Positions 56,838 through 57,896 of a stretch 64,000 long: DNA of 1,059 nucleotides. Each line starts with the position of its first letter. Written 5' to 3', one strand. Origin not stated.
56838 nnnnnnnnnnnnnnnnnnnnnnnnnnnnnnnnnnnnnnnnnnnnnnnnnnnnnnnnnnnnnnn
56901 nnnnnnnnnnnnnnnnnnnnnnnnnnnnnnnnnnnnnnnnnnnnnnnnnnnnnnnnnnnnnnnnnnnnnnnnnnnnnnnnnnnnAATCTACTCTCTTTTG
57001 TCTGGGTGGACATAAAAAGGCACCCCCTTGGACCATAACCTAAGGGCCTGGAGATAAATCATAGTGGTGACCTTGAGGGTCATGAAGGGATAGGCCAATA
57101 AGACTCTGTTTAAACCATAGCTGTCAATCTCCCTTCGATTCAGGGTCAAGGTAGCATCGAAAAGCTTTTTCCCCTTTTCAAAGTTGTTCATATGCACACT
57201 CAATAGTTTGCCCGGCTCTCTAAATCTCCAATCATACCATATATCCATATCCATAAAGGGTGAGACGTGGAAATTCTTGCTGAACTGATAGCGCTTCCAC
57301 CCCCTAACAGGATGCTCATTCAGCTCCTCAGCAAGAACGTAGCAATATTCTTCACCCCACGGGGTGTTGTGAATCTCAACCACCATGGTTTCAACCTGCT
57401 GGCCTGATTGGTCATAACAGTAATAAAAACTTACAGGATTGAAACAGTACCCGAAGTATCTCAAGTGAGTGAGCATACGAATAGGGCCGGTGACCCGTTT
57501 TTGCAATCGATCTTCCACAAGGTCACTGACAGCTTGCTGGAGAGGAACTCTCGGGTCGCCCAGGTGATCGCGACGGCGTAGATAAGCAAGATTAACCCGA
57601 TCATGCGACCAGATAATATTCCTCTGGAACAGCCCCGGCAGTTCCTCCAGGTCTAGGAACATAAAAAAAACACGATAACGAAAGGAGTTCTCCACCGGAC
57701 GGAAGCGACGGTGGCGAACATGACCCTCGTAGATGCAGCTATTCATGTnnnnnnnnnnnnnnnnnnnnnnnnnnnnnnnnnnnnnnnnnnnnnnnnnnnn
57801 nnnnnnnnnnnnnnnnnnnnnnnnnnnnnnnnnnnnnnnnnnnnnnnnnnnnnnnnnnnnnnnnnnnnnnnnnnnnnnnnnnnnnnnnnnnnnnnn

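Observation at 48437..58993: Eleven-gene membrane-lipid modification supercluster centred on a FAD-oxidoreductase/DUF1365/CFA-synthase operon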

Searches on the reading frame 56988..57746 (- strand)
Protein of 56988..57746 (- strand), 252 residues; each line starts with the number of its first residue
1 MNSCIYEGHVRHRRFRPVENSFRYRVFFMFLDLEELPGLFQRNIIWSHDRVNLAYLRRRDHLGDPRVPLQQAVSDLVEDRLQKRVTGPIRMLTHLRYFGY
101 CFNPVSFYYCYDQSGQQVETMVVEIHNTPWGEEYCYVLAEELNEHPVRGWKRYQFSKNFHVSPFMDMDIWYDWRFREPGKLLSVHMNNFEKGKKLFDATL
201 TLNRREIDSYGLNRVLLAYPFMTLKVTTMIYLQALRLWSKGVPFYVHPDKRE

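Call 3: search_protein_families(library=pfam, proteins=[window:56988-57746:-])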
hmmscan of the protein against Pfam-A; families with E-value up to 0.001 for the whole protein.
window:56988-57746:- (252 aa): 1 family
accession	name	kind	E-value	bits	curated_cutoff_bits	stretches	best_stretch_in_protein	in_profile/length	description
PF07103.16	DUF1365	-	3.5e-85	285.8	25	1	5-249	1-234/235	Protein of unknown function (DUF1365)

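Call 20: search_solved_structures(query=window:56988-57746:-, max_evalue=1)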
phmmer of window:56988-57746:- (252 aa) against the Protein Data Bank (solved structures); distinct sequences matched with E-value up to 1: 1.
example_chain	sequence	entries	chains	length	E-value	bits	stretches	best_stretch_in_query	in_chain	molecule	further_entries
4v96_AA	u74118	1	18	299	0.48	13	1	153-220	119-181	ORF48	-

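Call 21: find_homologous_proteins(query=window:56988-57746:-)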
Query window:56988-57746:- (252 aa): 8000 proteins with E <= 0.001 among 8000 candidates; the best 120 are listed.
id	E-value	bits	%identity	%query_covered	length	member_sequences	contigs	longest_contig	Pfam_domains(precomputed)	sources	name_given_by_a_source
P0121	4.1e-158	543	89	100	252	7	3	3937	PF07103.17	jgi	jgi:DUF1365 family protein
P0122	1.6e-157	541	89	100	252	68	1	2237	PF07103.17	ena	-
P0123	3.4e-156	537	88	100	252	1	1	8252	PF07103.17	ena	-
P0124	1.8e-154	531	87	100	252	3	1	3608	PF07103.17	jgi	jgi:DUF1365 family protein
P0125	1.8e-154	531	87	100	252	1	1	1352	PF07103.17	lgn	-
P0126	2.7e-153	527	87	100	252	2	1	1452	PF07103.17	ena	-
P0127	5.7e-153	526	87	100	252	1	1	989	PF07103.17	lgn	-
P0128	7.6e-153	526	86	100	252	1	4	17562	PF07103.17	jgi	jgi:DUF1365 family protein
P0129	5.1e-150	516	84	100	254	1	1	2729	PF07103.17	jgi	jgi:hypothetical protein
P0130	5.1e-144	497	82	99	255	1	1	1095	PF07103.17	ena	-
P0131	1.7e-143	495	82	100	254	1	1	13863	PF07103.17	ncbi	-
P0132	4.0e-143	494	92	89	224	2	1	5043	PF07103.17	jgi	jgi:DUF1365 family protein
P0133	5.9e-143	493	81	100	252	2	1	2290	PF07103.17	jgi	jgi:hypothetical protein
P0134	9.6e-143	492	92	89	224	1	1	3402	PF07103.17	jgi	jgi:DUF1365 family protein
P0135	1.2e-142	492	80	99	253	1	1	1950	PF07103.17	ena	-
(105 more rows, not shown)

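Call 23: find_related_loci(query=A1, collection=genome_contigs, flank=10000)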
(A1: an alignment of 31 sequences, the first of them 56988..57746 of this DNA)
Query A1 (252 aa) in genome_contigs; peptide patterns used: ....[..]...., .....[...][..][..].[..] (x = any residue, [..] = any of these).
600 stretches matched a pattern (row limit reached: there are more); 597 encode a relative of the query (tblastn E <= 1e-3); the best 80 are kept; 80 distinct loci.
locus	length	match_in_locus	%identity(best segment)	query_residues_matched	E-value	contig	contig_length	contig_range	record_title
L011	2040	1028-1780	84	2-252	6e-160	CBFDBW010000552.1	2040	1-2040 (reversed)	MAG TPA_asm: uncultured Syntrophobacterales bacterium isolate SRR26215671_binner23_Refined_43 genome assembly, contig: E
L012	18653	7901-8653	70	2-252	4e-121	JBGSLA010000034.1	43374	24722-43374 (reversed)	MAG: Desulfobaccales bacterium isolate JTS-AC195 k141_1818560, whole genome shotgun sequence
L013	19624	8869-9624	68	1-252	2e-116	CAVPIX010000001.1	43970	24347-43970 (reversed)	MAG: uncultured delta proteobacterium isolate MFD00032.bin.1.71 genome assembly, contig: contig_110194, whole genome sho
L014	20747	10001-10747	66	3-251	7e-112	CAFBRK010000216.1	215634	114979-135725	Olavius algarvensis associated proteobacterium Delta 3 isolate mag3:49deedb4-927c-43a8-ad40-04e63e16f3c8 genome assembly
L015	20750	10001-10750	63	1-251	2e-107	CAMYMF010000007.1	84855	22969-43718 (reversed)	MAG: uncultured Nitrospirae bacterium isolate ES_M_CG2-30-53-67_01 genome assembly, contig: scaffold_186, whole genome s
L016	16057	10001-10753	62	1-251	4e-103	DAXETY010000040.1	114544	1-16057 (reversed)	MAG TPA_asm: Desulfobacterales bacterium isolate cl_S6C574 S6Ck119_167569, whole genome shotgun sequence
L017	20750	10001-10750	62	1-251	2e-100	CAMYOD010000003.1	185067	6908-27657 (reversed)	MAG: uncultured Gammaproteobacteria bacterium isolate ES_M_Gamma_001 genome assembly, contig: scaffold_116, whole genome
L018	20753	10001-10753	59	1-252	1e-99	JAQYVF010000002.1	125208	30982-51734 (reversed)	MAG: Desulfocapsa sp. isolate Sva_acohol_bin16 k141_160203_length_125208_cov_239.8020, whole genome shotgun sequence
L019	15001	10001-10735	63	3-248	2e-98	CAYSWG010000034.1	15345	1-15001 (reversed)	MAG TPA_asm: uncultured Geobacteraceae bacterium isolate SRP257756_co1_206 genome assembly, contig: NODE_3369_length_153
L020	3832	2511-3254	60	1-248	3e-99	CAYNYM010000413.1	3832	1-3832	MAG TPA_asm: uncultured Desulfobacteraceae bacterium isolate binchicken_co42_439 genome assembly, contig: NODE_50057_len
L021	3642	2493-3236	58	1-248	8e-99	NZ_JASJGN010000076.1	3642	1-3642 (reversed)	MAG: Desulfosarcina sp. isolate ChS5.bin.72 ChesSed_k141_1906018, whole genome shotgun sequence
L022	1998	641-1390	58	1-251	5e-102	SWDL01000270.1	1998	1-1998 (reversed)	MAG: Nitrospira sp. isolate RSF151 Nitrospira_sp_RSF151_422, whole genome shotgun sequence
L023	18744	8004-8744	59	4-250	7e-95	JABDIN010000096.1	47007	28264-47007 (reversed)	MAG: Desulfobacteraceae bacterium isolate DS_bin_10 k127_711037, whole genome shotgun sequence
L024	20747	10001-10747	57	1-250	2e-94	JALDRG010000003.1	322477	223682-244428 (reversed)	MAG: Nitrospira sp. isolate RBC_NOB1 BC3.59.fa-3, whole genome shotgun sequence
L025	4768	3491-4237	56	1-250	4e-94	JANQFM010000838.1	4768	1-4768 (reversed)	MAG: Acidobacteria bacterium isolate PL23a_bin.88 k99_3965582, whole genome shotgun sequence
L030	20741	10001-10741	59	3-250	1e-92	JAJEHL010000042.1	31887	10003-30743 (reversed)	MAG: Candidatus Latescibacterota bacterium isolate p16x60bins.49 k141_202282, whole genome shotgun sequence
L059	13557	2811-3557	55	1-248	4e-87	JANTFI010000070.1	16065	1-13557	MAG: Gammaproteobacteria bacterium isolate bin100104 c_000000003555, whole genome shotgun sequence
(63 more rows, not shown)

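Call 48: search_dna_similar(query=window:56988-57746:-, collection=plasmids, mode=protein, max_rows=40, rows=spread)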
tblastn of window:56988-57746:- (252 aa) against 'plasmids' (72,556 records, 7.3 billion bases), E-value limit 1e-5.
Records with a match: 103; places in all: 108; records where one place covers at least 80% of the query: 96.
Best place of each record, by identity: <60% 103.
By first word of the organism name: Pseudoalteromonas 14; Ensifer 11; Shinella 8; Mesorhizobium 7; Acinetobacter 7; Aminobacter 6; Azospirillum 5; Rhizobium 5; Salinivibrio 4; Cupriavidus 4; and 20 more.
By predicted mobility (MOB-suite, as given by PLSDB): non-mobilizable 83; mobilizable 14; conjugative 6.
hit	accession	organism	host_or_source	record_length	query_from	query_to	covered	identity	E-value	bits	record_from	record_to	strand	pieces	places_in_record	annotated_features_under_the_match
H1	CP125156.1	Klebsiella pneumoniae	-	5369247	1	252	100%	42.9%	2e-50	183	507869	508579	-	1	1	DUF1365 domain-containing protein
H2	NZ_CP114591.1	Salinivibrio kushneri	-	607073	1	252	100%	38.9%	1e-47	175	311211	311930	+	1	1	DUF1365 domain-containing protein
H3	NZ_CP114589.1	Salinivibrio kushneri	-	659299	1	252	100%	38.9%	1e-46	172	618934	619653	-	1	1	DUF1365 domain-containing protein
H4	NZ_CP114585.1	Salinivibrio proteolyticus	-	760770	1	252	100%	36.5%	1e-42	161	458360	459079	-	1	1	DUF1365 family protein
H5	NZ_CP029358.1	Azospirillum thermophilum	cell culture,hot spring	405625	3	249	98%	36.3%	5e-39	150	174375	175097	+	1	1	DUF1365 domain-containing protein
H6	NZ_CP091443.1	Pseudoalteromonas sp. CF6-2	sediment,South Sea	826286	1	252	100%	34.0%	1e-34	138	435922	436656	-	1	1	DUF1365 domain-containing protein | FAD-dependent oxidoreductase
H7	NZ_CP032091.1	Pseudoalteromonas donghaensis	cell culture,seawater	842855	1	252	100%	33.7%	4e-34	136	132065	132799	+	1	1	DUF1365 domain-containing protein | FAD-dependent oxidoreductase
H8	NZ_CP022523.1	Pseudoalteromonas sp. NC201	pure culture,sea water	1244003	1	250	99%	34.0%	2e-41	157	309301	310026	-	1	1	none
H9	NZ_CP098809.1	Ensifer adhaerens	whole organism,soil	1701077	3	247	97%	34.5%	2e-32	132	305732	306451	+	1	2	none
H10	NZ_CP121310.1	Ensifer adhaerens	bacterial colony,soil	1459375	3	247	97%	34.5%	4e-32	130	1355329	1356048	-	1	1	none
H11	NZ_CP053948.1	Acinetobacter sp. WY4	Euphausia superba,whole organism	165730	4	252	99%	34.0%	2e-33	134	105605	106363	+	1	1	DUF1365 domain-containing protein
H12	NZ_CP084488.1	Ensifer adhaerens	cellculture,soil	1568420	3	247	97%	34.1%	6e-33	133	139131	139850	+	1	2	none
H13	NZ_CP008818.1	Brucella anthropi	-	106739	2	252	100%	33.1%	2e-28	120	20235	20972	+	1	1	DUF1365 family protein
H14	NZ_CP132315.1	Shinella oryzae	Homo sapiens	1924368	5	252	98%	33.3%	5e-32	130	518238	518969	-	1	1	none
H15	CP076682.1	Pseudoalteromonas shioyasakiensis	isolated microorganism,Ocean water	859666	1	252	90%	35.9%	2e-26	144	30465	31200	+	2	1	FAD-dependent oxidoreductase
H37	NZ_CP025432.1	Paracoccus zhejiangensis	single cell,sludge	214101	2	252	100%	27.6%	1e-14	81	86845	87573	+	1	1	DUF1365 domain-containing protein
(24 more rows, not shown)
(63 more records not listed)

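Call 49: get_annotated_region(hit=H37, flank=7000)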
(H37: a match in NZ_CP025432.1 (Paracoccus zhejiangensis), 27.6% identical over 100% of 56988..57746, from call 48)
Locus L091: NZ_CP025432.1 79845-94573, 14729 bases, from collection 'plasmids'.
description: Paracoccus zhejiangensis strain J6 plasmid pPZ02, complete sequence
organism: Paracoccus zhejiangensis (NCBI taxid 1077935)
taxonomy: Bacteria; Pseudomonadota; Alphaproteobacteria; Rhodobacterales; Paracoccaceae; Paracoccus; Paracoccus zhejiangensis
host: -; source: single cell,sludge; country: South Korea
typing (MOB-suite, as given by PLSDB): mobilizable; replicon rep_cluster_517; relaxase MOBP
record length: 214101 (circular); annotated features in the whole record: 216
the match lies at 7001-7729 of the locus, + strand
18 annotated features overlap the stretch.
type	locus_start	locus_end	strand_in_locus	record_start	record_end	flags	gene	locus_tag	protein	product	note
CDS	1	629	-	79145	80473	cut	-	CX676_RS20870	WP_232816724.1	hypothetical protein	-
CDS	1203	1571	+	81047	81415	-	-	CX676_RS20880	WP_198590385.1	transposase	GO:0006313 - DNA transposition [Evidence IEA]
CDS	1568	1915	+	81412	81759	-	tnpB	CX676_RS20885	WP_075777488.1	IS66 family insertion sequence element accessory protein TnpB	-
CDS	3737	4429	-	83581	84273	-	-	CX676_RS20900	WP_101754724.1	anti-sigma factor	-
CDS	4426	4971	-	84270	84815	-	-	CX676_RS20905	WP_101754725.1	sigma-70 family RNA polymerase sigma factor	GO:0006352 - DNA-templated transcription initiation [Evidence IEA]; GO:0006355 - regulation of DNA-templated ...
CDS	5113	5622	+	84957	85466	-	-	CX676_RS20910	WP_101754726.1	fasciclin domain-containing protein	-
CDS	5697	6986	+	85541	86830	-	-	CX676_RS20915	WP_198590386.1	FAD-dependent oxidoreductase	-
CDS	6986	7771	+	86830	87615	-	-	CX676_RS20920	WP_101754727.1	DUF1365 domain-containing protein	-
CDS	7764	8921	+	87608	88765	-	-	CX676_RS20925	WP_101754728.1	cyclopropane-fatty-acyl-phospholipid synthase family protein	-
CDS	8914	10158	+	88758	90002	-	-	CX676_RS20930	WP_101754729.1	MFS transporter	-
CDS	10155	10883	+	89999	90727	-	-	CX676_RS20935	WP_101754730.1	SDR family NAD(P)-dependent oxidoreductase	-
CDS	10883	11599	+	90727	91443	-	-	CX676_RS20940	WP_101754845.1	tryptophan-rich sensory protein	-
CDS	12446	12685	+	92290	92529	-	-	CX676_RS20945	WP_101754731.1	hypothetical protein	-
CDS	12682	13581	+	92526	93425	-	-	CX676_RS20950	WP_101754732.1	zincin-like metallopeptidase domain-containing protein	-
CDS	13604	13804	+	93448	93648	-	-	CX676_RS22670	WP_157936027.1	hypothetical protein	-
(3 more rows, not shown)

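Call 50: get_annotated_region(hit=H5, flank=7000)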
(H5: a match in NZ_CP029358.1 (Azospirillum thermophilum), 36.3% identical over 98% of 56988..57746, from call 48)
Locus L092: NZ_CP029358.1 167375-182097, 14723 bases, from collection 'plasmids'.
description: Azospirillum thermophilum strain CFH 70021 plasmid unnamed3
organism: Azospirillum thermophilum (NCBI taxid 2202148)
taxonomy: Bacteria; Pseudomonadota; Alphaproteobacteria; Rhodospirillales; Azospirillaceae; Azospirillum; Azospirillum thermophilum
host: -; source: cell culture,hot spring; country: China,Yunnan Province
typing (MOB-suite, as given by PLSDB): non-mobilizable
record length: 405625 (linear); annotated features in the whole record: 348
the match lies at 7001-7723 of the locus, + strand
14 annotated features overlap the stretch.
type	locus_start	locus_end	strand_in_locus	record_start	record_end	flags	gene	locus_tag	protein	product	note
CDS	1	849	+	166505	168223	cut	-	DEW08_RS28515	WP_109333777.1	solute carrier family 23 protein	GO:0055085 - transmembrane transport [Evidence IEA]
CDS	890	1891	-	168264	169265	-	-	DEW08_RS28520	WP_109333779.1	bile acid:sodium symporter family protein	GO:0006810 - transport [Evidence IEA]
CDS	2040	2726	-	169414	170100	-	-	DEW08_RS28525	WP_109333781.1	ChrR family anti-sigma-E factor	GO:0045892 - negative regulation of DNA-templated transcription [Evidence IEA]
CDS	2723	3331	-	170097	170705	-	-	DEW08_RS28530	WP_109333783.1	sigma-70 family RNA polymerase sigma factor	GO:0006352 - DNA-templated transcription initiation [Evidence IEA]; GO:0006355 - regulation of DNA-templated ...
CDS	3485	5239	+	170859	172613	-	-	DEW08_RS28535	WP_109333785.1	thiamine pyrophosphate-dependent enzyme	-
CDS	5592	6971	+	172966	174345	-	-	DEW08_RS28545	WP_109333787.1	FAD-dependent oxidoreductase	-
CDS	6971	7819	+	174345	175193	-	-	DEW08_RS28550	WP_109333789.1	DUF1365 domain-containing protein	-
CDS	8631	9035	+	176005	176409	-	-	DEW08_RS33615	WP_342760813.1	class I SAM-dependent methyltransferase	-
CDS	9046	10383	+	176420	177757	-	-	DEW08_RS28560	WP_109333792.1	MFS transporter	GO:0055085 - transmembrane transport [Evidence IEA]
CDS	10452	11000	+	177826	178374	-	-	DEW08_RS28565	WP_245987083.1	DUF3833 domain-containing protein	-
CDS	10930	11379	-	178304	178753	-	-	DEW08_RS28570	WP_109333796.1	nuclear transport factor 2 family protein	-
CDS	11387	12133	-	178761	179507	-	-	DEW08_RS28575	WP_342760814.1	SDR family NAD(P)-dependent oxidoreductase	-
CDS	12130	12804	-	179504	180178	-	-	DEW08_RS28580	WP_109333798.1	DUF6134 family protein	-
CDS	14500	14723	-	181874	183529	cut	-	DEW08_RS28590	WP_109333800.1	thiamine pyrophosphate-binding protein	-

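Call 51: get_annotated_region(hit=H2, flank=8000)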
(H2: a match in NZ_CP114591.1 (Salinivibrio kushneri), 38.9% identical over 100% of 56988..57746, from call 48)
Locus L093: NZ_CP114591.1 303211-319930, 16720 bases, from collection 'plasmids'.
description: Salinivibrio kushneri strain TGB19 plasmid unnamed, complete sequence
organism: Salinivibrio kushneri (NCBI taxid 1908198)
taxonomy: Bacteria; Pseudomonadota; Gammaproteobacteria; Vibrionales; Vibrionaceae; Salinivibrio; Salinivibrio kushneri
host: -; source: -; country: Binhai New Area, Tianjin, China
typing (MOB-suite, as given by PLSDB): mobilizable; relaxase MOBP
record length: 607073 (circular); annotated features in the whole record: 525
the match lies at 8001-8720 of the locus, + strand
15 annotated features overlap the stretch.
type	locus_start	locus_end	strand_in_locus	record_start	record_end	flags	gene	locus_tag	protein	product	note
CDS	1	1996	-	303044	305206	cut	-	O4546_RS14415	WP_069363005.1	GGDEF domain-containing phosphodiesterase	-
CDS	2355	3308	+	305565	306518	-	-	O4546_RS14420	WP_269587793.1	DUF523 and DUF1722 domain-containing protein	-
CDS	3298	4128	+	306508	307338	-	-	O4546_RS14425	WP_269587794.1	MerR family transcriptional regulator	GO:0006355 - regulation of DNA-templated transcription [Evidence IEA]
CDS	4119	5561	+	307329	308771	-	phrB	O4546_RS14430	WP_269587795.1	deoxyribodipyrimidine photo-lyase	-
CDS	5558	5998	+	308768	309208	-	-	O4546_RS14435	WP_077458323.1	nuclear transport factor 2 family protein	-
CDS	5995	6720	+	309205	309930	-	-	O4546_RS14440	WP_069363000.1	SDR family NAD(P)-dependent oxidoreductase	-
CDS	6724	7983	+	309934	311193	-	-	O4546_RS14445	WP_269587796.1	NAD(P)/FAD-dependent oxidoreductase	-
CDS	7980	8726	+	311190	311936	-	-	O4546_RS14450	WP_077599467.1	DUF1365 domain-containing protein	-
CDS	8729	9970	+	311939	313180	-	-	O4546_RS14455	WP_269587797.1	cyclopropane-fatty-acyl-phospholipid synthase family protein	-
CDS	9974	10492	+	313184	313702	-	-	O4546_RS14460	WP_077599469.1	DUF2878 family protein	-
CDS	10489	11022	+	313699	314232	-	-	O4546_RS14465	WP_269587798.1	hypothetical protein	-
CDS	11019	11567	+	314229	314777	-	-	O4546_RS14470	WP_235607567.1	DUF3833 domain-containing protein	-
CDS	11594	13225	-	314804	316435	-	-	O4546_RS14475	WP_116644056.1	DUF2813 domain-containing protein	-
CDS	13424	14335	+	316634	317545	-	-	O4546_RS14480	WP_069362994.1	LysR family transcriptional regulator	-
CDS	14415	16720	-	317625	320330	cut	-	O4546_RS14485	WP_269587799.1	bifunctional acetate--CoA ligase family protein/GNAT family N-acetyltransferase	-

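Call 75: search_protein_families(library=pfam, proteins=[L059:349-1053:+, L030:7747-8733:+, L030:6804-7739:+, L030:12814-13887:+], max_evalue=0.01)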
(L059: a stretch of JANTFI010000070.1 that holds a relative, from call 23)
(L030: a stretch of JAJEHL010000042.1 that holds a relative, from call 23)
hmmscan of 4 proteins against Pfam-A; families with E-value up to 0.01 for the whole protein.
L059:349-1053:+ (234 aa): 1 family
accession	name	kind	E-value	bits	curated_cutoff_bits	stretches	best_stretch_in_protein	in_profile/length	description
PF19630.5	DUF6134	-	1.6e-43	149.3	27.9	1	37-218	1-182/184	Domain of unknown function (DUF6134)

L030:7747-8733:+ (328 aa): 1 family
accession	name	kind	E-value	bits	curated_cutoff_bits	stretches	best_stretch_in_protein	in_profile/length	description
PF00487.30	FA_desaturase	-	1.3e-17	64.9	29.7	1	71-298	3-235/253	Fatty acid desaturase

L030:6804-7739:+ (311 aa): 4 families
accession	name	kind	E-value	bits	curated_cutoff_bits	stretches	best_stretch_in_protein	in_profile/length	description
PF13411.12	MerR_1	-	4.5e-15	55.9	21.6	1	9-72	3-65/69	MerR HTH family regulatory protein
PF02607.22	B12-binding_2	-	3.9e-10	40.2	23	1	109-179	6-73/74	B12 binding domain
PF02310.24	B12-binding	-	1.4e-09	38.2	32.1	1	191-282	2-93/121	B12 binding domain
PF00376.29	MerR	-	2e-05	24.8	28.2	1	9-45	2-38/38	MerR family regulatory protein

L030:12814-13887:+ (357 aa): 13 families
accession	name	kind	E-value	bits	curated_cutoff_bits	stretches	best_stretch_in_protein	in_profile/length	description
PF02353.26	CMAS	-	8.7e-42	143.7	27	1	70-334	8-265/273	Mycolic acid cyclopropane synthetase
PF13649.12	Methyltransf_25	-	7.6e-15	55.8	27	1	128-222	1-97/97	Methyltransferase domain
PF13489.12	Methyltransf_23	-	5.3e-13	49.4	27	1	120-255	18-142/164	Methyltransferase domain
PF08241.18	Methyltransf_11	-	3.2e-12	47.3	21.2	1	129-226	1-95/95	Methyltransferase domain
PF08242.18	Methyltransf_12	-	2.4e-10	41.5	30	1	129-223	1-97/98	Methyltransferase domain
PF05175.20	MTS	-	1e-08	35.4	23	1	104-226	15-138/170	Methyltransferase small domain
PF13847.12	Methyltransf_31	-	9.1e-08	32.4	27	1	123-230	2-113/145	Methyltransferase domain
PF05401.17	NodS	-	4.8e-05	23.7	24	1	107-211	29-126/201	Nodulation protein S (NodS)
PF02390.23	Methyltransf_4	-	0.00023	21.1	24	1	127-183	4-60/173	Putative methyltransferase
PF05958.17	tRNA_U5-meth_tr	-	0.0014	18.1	23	1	110-187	188-262/357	tRNA (Uracil-5-)-methyltransferase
PF01135.25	PCMT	-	0.0034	17.6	20.3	1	101-194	54-145/210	Protein-L-isoaspartate(D-aspartate) O-methyltransferase (PCMT)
PF03848.20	TehB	-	0.0048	16.8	20.4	1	127-204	33-110/193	Tellurite resistance protein TehB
PF01189.24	Methyltr_RsmB-F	-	0.0066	16.6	27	0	121-195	5-83/199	16S rRNA methyltransferase RsmB/F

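Call 80: find_encoding_contigs(protein=window:56988-57746:-, flank=1000, max_places=3)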
Protein window:56988-57746:- (252 aa): no gene with exactly this product is on record in the collection.

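Call 101: predict_structure(alignment_id=A1)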
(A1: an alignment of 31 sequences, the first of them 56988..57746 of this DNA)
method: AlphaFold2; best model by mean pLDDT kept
length: 252 residues; sequences in the alignment: 31
mean_pLDDT: 87.5   pTM: 0.87
mean pLDDT of the five models: 87.5, 84.2, 83.4, 82.8, 82.1
residues with pLDDT >= 90: 137; 70-90: 97; 50-70: 18; < 50: 0
segments of 3 or more residues with pLDDT < 50: none
pLDDT, mean of each block of 10 residues (from residue 1): 93 77 90 93 87 90 92 97 96 90 84 94 83 88 92 82 72 92 89 85 94 92 88 85 74 53
secondary structure, 60 per line:
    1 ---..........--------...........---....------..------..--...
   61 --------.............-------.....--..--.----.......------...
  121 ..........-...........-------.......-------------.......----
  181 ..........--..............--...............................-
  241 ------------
elements in order: E4-13 E22-32 H36-39 H69-81 E89-93 E105-111 E118-127 E132-139 E150-156 E170-176 E181-190 E193-206 H209-239
